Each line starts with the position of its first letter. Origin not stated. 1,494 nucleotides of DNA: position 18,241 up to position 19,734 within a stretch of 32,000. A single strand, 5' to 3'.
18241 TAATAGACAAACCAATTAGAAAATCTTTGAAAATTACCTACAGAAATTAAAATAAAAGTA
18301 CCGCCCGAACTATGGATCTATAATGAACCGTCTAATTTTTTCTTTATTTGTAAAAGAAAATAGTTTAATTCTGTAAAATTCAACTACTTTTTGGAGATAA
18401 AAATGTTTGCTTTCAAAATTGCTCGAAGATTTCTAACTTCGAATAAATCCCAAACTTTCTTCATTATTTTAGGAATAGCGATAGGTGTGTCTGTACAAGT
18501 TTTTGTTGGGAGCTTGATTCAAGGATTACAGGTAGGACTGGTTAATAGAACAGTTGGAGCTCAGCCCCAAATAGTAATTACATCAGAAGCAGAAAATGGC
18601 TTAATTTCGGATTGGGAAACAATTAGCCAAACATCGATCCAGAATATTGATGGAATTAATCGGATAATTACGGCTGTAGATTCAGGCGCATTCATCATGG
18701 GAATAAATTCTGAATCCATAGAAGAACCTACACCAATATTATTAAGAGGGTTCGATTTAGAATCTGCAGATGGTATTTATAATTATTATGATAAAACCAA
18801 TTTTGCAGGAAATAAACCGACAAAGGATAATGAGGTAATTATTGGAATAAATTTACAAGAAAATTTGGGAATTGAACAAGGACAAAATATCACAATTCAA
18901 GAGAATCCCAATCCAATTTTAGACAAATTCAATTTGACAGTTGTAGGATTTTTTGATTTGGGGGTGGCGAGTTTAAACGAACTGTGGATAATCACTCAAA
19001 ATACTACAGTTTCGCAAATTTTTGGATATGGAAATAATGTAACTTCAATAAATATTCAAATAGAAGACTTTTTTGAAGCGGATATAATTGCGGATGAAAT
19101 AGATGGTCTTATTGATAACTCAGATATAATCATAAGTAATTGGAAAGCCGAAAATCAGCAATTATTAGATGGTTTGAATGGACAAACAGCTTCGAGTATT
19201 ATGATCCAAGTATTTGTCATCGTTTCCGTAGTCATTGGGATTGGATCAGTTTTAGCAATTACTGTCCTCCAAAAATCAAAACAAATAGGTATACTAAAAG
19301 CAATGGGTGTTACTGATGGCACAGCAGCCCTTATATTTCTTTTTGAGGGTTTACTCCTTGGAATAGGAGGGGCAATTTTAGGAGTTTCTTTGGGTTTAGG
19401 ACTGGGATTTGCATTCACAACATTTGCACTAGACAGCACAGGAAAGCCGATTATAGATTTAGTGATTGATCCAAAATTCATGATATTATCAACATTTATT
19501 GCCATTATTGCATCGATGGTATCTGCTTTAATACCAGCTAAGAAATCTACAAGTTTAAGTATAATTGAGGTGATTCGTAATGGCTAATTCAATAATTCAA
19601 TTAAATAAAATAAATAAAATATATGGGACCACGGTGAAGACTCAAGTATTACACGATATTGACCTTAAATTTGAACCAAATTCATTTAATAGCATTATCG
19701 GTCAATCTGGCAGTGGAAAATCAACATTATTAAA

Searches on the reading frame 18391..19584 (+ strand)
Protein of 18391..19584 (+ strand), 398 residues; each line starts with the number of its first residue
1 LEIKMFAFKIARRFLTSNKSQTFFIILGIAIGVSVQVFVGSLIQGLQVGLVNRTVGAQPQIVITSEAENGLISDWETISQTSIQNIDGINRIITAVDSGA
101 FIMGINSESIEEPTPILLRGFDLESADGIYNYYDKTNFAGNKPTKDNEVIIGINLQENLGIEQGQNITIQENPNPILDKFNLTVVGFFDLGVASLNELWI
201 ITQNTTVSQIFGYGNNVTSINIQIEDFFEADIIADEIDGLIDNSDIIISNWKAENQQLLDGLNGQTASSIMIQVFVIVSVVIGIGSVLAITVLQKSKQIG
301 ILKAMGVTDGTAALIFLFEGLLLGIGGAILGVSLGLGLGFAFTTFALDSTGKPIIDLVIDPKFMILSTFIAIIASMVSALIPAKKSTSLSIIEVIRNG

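Call 75: search_protein_families(library=pfam, proteins=[window:18391-19584:+], max_evalue=0.001)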
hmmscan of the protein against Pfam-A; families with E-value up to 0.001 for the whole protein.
window:18391-19584:+ (398 aa): 2 families
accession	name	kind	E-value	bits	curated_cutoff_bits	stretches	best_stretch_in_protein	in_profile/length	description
PF02687.27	FtsX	-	9.8e-13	48.6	25.5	1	271-390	2-119/120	FtsX-like permease C-terminal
PF12704.14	MacB_PCD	-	1.4e-09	39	27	1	22-238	1-205/207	MacB-like periplasmic core domain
